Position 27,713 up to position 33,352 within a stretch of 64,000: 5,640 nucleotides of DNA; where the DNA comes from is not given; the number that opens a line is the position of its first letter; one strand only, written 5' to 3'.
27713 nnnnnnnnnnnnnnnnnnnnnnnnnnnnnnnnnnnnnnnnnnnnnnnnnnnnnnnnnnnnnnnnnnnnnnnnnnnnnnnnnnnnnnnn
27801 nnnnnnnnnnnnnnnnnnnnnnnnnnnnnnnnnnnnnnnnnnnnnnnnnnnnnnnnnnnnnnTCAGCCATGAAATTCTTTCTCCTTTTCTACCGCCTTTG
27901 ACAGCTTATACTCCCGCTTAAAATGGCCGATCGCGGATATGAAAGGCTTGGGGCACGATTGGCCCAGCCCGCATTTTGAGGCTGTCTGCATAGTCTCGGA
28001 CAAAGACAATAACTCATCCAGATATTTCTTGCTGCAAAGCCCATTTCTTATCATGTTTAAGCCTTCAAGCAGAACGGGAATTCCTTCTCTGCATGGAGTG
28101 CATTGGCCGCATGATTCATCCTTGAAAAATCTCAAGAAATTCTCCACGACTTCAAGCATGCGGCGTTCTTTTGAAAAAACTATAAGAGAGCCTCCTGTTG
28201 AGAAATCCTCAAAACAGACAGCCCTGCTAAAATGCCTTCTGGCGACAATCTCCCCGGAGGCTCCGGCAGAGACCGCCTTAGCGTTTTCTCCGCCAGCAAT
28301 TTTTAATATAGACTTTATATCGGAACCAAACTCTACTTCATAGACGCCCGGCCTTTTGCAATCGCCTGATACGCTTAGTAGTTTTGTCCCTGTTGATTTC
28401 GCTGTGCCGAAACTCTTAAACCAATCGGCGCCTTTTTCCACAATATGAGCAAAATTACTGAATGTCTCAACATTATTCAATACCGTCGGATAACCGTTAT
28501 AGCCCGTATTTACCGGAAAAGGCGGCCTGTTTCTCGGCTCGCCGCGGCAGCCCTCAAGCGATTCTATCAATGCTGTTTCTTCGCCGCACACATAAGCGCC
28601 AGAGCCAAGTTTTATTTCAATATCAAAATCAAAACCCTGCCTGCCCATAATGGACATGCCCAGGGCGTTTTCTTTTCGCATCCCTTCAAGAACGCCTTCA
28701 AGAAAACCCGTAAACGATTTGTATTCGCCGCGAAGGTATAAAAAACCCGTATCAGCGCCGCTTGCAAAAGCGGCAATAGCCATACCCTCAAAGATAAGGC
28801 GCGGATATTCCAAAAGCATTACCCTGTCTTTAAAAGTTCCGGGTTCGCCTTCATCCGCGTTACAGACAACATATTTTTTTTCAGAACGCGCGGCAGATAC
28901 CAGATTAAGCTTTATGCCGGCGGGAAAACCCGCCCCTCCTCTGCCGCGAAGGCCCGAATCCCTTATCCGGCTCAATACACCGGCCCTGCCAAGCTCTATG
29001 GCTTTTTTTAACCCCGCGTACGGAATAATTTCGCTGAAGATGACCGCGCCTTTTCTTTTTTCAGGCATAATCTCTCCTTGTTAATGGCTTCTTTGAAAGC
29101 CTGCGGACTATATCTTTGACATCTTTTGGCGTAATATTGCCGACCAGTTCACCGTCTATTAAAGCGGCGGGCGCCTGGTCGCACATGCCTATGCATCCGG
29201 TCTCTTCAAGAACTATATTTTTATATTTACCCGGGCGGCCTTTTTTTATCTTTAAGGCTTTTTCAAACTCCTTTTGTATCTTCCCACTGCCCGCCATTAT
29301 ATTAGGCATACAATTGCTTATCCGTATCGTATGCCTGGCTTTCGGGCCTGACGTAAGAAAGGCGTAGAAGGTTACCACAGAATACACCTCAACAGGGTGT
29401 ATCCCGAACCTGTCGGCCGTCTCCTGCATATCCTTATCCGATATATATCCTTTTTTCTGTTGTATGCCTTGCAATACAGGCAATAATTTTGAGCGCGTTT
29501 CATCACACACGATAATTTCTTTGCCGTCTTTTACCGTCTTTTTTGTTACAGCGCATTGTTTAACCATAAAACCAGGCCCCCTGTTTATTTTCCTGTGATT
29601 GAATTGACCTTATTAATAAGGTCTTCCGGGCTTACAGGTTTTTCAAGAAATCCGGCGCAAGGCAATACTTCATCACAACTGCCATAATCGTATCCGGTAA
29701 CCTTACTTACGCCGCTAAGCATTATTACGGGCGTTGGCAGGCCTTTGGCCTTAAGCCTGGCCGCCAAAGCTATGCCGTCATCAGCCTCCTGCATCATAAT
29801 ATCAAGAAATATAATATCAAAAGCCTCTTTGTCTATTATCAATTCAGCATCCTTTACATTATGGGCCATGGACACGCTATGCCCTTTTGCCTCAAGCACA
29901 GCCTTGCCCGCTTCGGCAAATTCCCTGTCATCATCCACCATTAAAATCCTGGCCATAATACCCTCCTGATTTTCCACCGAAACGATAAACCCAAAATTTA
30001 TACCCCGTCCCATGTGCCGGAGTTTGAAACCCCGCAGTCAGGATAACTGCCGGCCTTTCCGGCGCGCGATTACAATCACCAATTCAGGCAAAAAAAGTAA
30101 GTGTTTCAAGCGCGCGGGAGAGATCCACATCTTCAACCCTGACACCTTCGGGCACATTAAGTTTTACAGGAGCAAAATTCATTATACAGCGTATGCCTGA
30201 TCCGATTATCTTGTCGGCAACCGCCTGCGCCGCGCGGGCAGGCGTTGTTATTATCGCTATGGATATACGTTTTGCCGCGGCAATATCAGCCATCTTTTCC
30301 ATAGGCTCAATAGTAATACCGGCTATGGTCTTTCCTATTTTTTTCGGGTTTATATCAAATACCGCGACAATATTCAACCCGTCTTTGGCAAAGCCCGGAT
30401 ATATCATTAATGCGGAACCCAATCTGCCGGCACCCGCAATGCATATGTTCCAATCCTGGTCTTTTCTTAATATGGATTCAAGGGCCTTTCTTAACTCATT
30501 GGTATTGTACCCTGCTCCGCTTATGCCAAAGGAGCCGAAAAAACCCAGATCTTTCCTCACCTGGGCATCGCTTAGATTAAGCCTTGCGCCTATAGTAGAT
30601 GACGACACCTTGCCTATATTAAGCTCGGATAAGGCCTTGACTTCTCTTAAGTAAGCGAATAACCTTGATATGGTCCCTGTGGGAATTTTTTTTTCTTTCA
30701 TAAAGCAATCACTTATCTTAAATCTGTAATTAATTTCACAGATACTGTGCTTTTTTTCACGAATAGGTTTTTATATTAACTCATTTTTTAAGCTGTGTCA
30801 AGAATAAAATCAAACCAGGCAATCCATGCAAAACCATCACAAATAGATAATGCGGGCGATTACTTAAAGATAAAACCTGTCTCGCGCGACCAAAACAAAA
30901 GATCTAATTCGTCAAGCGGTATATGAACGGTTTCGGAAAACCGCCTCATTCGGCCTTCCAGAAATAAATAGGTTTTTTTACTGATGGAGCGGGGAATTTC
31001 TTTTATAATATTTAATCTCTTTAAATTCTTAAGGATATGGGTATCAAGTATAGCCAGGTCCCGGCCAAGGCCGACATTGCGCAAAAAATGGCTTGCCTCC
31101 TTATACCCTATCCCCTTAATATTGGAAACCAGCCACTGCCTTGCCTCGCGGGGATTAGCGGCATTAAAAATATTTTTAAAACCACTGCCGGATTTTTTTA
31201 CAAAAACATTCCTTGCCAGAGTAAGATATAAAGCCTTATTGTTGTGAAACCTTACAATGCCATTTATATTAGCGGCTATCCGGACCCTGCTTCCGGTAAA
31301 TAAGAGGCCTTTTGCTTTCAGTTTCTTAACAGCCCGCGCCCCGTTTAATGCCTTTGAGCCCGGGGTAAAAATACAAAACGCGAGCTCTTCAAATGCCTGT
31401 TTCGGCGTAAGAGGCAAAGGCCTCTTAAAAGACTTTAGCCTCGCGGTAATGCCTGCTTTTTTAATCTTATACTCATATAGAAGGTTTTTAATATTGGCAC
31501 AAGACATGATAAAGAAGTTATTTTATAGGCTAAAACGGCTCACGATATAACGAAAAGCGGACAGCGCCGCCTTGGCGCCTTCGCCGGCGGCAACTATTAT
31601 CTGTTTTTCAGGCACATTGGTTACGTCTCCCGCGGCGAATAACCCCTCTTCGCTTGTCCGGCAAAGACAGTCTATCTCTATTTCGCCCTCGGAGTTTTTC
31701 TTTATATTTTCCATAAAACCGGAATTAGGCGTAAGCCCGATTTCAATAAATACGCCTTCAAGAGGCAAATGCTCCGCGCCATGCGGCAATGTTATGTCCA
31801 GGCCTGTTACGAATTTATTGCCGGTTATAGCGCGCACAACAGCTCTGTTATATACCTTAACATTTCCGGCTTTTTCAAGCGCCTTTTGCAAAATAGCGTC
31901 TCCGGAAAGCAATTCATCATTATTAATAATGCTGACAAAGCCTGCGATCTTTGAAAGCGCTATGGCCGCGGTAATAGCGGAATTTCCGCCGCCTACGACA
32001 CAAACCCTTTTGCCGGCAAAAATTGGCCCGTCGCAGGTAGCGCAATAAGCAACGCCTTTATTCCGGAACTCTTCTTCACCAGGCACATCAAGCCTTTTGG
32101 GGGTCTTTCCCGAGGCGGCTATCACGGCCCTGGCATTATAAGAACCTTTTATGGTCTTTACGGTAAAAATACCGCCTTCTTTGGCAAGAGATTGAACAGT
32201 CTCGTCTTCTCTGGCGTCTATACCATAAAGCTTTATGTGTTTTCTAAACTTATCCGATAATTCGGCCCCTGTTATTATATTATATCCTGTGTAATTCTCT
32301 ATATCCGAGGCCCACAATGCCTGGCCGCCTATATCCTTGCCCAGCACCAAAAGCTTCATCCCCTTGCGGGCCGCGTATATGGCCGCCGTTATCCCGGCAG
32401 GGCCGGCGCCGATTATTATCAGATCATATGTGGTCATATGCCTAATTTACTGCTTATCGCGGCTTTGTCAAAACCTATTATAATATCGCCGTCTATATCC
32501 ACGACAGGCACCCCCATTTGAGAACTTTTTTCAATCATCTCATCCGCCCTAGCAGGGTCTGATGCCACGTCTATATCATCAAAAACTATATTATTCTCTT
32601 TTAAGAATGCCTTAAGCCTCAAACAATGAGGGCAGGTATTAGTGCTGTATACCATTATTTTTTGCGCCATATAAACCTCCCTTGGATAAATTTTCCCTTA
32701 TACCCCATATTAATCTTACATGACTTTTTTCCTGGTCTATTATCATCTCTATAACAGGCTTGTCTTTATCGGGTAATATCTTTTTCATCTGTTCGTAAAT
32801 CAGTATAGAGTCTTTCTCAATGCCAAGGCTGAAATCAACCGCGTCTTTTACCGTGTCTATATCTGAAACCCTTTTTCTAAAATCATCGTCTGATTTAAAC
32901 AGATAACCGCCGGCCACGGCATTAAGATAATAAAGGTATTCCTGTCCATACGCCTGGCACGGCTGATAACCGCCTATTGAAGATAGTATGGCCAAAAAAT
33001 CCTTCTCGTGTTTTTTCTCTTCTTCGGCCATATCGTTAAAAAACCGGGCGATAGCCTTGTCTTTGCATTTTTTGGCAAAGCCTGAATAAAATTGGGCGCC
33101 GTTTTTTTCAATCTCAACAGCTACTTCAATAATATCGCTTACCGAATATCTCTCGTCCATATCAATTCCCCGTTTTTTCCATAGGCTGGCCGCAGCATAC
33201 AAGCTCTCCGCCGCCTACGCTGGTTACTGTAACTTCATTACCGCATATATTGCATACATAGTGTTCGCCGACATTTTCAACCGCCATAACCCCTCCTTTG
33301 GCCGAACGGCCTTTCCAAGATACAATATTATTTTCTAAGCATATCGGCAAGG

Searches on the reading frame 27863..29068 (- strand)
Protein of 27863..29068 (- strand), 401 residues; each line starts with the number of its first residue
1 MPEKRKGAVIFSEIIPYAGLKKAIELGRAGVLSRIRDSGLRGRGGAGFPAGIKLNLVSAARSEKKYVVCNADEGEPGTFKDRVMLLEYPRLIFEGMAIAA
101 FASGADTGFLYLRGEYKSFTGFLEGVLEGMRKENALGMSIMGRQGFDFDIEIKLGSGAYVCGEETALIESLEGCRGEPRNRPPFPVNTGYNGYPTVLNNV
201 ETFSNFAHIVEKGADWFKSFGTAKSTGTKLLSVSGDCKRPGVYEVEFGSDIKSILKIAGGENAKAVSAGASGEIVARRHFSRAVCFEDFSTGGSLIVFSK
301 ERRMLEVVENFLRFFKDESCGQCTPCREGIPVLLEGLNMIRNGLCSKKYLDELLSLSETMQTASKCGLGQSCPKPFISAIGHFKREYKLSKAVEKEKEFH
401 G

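Call 4: search_protein_families(library=pfam, proteins=[window:27863-29068:-], max_evalue=0.001)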
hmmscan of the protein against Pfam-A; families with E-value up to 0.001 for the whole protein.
window:27863-29068:- (401 aa): 3 families
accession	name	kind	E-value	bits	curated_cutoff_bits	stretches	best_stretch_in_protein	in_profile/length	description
PF01512.22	Complex1_51K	-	6.2e-41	140.2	31.2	1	35-205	1-147/150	Nuo51 FMN-binding domain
PF10589.14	NADH_4Fe-4S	-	5.6e-26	90.7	23.5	1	306-388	1-83/85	NADH-ubiquinone oxidoreductase-F iron-sulfur binding region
PF10531.15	SLBB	-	0.00067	19.9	27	0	233-266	4-37/55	SLBB domain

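Call 13: search_protein_families(library=ncbifam, proteins=[window:27863-29068:-], max_evalue=0.00001)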
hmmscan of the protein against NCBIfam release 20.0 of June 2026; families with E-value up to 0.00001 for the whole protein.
window:27863-29068:- (401 aa): 6 families
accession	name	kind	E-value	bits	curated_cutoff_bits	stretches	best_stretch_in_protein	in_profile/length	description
TIGR01959.1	nuoF_fam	equivalog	7.3e-117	390.2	558.65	1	17-388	23-407/410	NADH-quinone oxidoreductase subunit NuoF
NF010120.0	PRK13596.1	equivalog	4.7e-92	308.8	389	1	18-388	30-414/433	NADH-quinone oxidoreductase subunit NuoF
NF008436.0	PRK11278.1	equivalog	7.1e-85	285.6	749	1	17-390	36-425/448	NADH-quinone oxidoreductase subunit NuoF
TIGR01945.1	rnfC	subfamily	3.8e-13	48.8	245.95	1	21-99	114-190/435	RnfABCDGE type electron transport complex subunit C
TIGR04481.1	PR_assoc_PrdC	equivalog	3.8e-10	39.1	490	1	31-214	76-230/425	proline reductase-associated electron transfer protein PrdC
NF003454.1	PRK05035.1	equivalog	6.2e-09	34.9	345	1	26-99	121-191/556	electron transport complex subunit RsxC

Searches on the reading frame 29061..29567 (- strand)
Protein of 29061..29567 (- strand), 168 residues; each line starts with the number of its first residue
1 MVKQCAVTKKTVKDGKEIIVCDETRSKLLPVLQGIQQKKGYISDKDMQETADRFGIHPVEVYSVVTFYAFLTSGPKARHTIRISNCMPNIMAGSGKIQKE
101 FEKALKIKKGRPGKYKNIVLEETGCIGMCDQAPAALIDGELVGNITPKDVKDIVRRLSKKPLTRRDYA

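Call 4: search_protein_families(library=pfam, proteins=[window:29061-29567:-], max_evalue=0.001)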
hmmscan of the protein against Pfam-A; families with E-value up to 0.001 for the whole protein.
window:29061-29567:- (168 aa): 1 family
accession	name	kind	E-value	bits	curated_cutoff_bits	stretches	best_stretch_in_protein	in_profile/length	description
PF01257.25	2Fe-2S_thioredx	-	1.8e-35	122.4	24.8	1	23-157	10-144/145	Thioredoxin-like [2Fe-2S] ferredoxin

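Call 13: search_protein_families(library=ncbifam, proteins=[window:29061-29567:-], max_evalue=0.00001)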
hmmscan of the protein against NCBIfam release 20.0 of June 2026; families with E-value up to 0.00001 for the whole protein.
window:29061-29567:- (168 aa): 9 families
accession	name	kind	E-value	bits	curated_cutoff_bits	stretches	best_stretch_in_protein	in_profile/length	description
NF005722.0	PRK07539.1-2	equivalog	1.3e-30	106.6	141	1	17-156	16-155/157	NADH-quinone oxidoreductase subunit NuoE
TIGR01958.1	nuoE_fam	subfamily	4.2e-27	95.1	142.4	1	22-157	12-147/148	NADH-quinone oxidoreductase subunit NuoE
NF004638.0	PRK05988.1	equivalog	2e-23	82.9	198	1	16-157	15-157/159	formate dehydrogenase subunit gamma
NF005725.0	PRK07539.1-5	equivalog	2.9e-23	82.4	220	1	21-159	34-173/174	NADH-quinone oxidoreductase subunit NuoE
NF005747.0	PRK07571.1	equivalog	1.1e-22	80.5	224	1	25-159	36-170/173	bidirectional hydrogenase complex protein HoxE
NF005721.0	PRK07539.1-1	equivalog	8.5e-22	77.8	308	1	6-159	25-179/292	NADH-quinone oxidoreductase subunit NuoE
NF005723.0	PRK07539.1-3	equivalog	1.6e-15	57.3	226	1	21-156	19-155/158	NADH-quinone oxidoreductase subunit NuoE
NF005724.0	PRK07539.1-4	equivalog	3.1e-11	43.6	280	1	23-158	37-173/240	NADH-quinone oxidoreductase subunit NuoE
NF009040.0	PRK12373.1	equivalog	4.7e-08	33.1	514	1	25-157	36-169/400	NADH-quinone oxidoreductase subunit E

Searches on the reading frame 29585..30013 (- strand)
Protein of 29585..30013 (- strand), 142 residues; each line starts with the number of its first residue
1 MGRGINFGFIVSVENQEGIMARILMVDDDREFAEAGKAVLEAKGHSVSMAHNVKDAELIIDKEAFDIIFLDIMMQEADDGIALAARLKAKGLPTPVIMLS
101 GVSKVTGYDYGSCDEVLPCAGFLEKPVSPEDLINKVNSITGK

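Call 4: search_protein_families(library=pfam, proteins=[window:29585-30013:-], max_evalue=0.001)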
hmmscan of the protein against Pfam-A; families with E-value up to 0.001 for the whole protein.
window:29585-30013:- (142 aa): 2 families
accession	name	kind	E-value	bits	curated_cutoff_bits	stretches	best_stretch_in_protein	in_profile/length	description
PF00072.30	Response_reg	-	5.4e-18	65.6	30.2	1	23-136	1-110/111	Response regulator receiver domain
PF20274.4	cREC_REC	-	0.00069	20.7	27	1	23-93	2-63/88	Cyclic-phosphate processing Receiver domain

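Call 13: search_protein_families(library=ncbifam, proteins=[window:29585-30013:-], max_evalue=0.00001)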
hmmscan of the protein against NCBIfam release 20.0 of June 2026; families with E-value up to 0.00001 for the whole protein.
window:29585-30013:- (142 aa): 51 families (the best 25 are shown)
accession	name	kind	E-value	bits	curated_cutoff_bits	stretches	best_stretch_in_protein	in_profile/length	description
NF007005.1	PRK09468.1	equivalog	3.3e-16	59.4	331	1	21-139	4-118/237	osmolarity response regulator transcription factor OmpR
TIGR02956.1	TMAO_torS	equivalog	1.3e-13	50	676.5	1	21-139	702-819/967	TMAO reductase system sensor histidine kinase/response regulator TorS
NF046022.1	RespRegCpdRBruc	equivalog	3.4e-13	49.7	180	1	20-139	1-116/120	cell cycle two-component system response regulator CpdR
TIGR02154.1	PhoB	equivalog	1.4e-12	47.5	296.2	1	21-139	3-119/226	phosphate regulon transcriptional regulator PhoB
NF008199.0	PRK10955.1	equivalog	2.5e-12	47.2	341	1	20-139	1-114/232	envelope stress response regulator transcription factor CpxR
NF047793.1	ResRegPgtA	equivalog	3.5e-12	45.9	650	1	21-137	6-118/414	two-component system response regulator PgtA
NF007135.0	PRK09581.1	equivalog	4.9e-12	45.4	474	1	20-140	2-120/457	PleD family two-component system response regulator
NF053854.1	RespRegPhoBBctds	equivalog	1e-11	44.6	270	1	23-139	1-114/225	two-component system response regulator PhoB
NF010076.0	PRK13557.1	subfamily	2.7e-11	42.6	631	1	18-139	413-532/540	histidine kinase famiy protein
NF045944.1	ResRegRpaBCyano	equivalog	5e-11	42.4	330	1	24-139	1-111/229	response regulator transcription factor RpaB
NF040534.1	resp_reg_YycF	equivalog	5.4e-11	42.2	340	1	22-137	2-112/231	response regulator YycF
NF045717.1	DVU0259_DivK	exception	8.4e-11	42.1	160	1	21-138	3-114/117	DVU0259 family response regulator domain-containing protein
NF051870.1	NAssimRespRegNtrX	equivalog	1.2e-10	40.8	600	1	20-133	1-112/452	nitrogen assimilation response regulator NtrX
NF033120.0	vanR_FM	exception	1.5e-10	41.1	460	1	22-138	5-116/231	vancomycin resistance response regulator transcription factor, VanR-F/VanR-M family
NF033117.2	vanR_ACDEGLN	exception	3.3e-10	39.9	350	1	23-137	1-110/226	VanR-ABDEGLN family response regulator transcription factor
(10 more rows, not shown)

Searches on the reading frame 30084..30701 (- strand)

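Call 4: search_protein_families(library=pfam, proteins=[window:30084-30701:-], max_evalue=0.001)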
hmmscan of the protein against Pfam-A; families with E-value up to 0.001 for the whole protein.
window:30084-30701:- (205 aa): 3 families
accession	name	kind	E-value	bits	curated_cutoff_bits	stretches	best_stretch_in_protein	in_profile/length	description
PF02629.25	CoA_binding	-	3.1e-21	76.4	22.3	1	81-179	1-97/97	CoA binding domain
PF06971.19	Put_DNA-bind_N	-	3.7e-13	49.8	27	1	5-52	1-48/49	Putative DNA-binding protein N-terminus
PF01408.29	GFO_IDH_MocA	-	1.2e-06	29.7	24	1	85-174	2-91/120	Oxidoreductase family, NAD-binding Rossmann fold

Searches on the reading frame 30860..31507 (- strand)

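Call 35: search_protein_families(library=pfam, proteins=[window:30860-31507:-], max_evalue=0.00001)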
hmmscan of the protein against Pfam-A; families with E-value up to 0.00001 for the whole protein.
window:30860-31507:- (215 aa): 1 family
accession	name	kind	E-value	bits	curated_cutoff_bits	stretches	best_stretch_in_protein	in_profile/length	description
PF22175.2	Ogg-HhH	-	5.1e-50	169.8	27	1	22-196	3-173/173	8-oxoguanine DNA glycosylase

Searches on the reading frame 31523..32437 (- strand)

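Call 35: search_protein_families(library=pfam, proteins=[window:31523-32437:-], max_evalue=0.00001)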
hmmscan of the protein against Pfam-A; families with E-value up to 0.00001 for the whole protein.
window:31523-32437:- (304 aa): 9 families
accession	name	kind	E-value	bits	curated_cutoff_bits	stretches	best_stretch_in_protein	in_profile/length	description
PF07992.20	Pyr_redox_2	-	4.2e-39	135.2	26.1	1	4-287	1-291/291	Pyridine nucleotide-disulphide oxidoreductase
PF13738.12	Pyr_redox_3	-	5.3e-28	98.6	30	1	55-270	78-305/305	Pyridine nucleotide-disulphide oxidoreductase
PF12831.13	FAD_oxidored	-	7.1e-09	35.9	27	1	5-70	1-70/416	FAD dependent oxidoreductase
PF00070.33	Pyr_redox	-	1e-08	36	22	1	144-208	1-70/82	Pyridine nucleotide-disulphide oxidoreductase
PF13450.12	NAD_binding_8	-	3.7e-08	34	21.9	0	8-45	1-40/68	NAD(P)-binding Rossmann-like domain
PF03486.20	HI0933_like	-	3.1e-07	30.5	50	0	5-34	2-31/244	HI0933-like protein Rossmann domain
PF01946.23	Thi4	-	1.1e-06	28.5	26.2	0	4-36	18-51/235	Thi4 family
PF01266.30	DAO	-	3.2e-06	27.4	27.9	0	5-41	1-39/353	FAD dependent oxidoreductase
PF00890.30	FAD_binding_2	-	3.5e-06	26.9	20.4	0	5-43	1-41/414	FAD binding domain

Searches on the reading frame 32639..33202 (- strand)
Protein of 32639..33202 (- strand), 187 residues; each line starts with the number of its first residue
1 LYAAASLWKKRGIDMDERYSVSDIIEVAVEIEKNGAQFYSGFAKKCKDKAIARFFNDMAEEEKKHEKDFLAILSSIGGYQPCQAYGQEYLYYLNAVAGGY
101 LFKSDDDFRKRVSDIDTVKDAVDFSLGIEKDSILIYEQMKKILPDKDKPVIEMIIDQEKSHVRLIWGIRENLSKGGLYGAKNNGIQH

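Call 35: search_protein_families(library=pfam, proteins=[window:32639-33202:-], max_evalue=0.00001)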
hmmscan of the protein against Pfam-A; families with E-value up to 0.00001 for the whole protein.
window:32639-33202:- (187 aa): 1 family
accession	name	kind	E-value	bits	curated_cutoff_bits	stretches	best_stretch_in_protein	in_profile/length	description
PF02915.23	Rubrerythrin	-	9.1e-12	46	22.8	1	23-163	1-131/137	Rubrerythrin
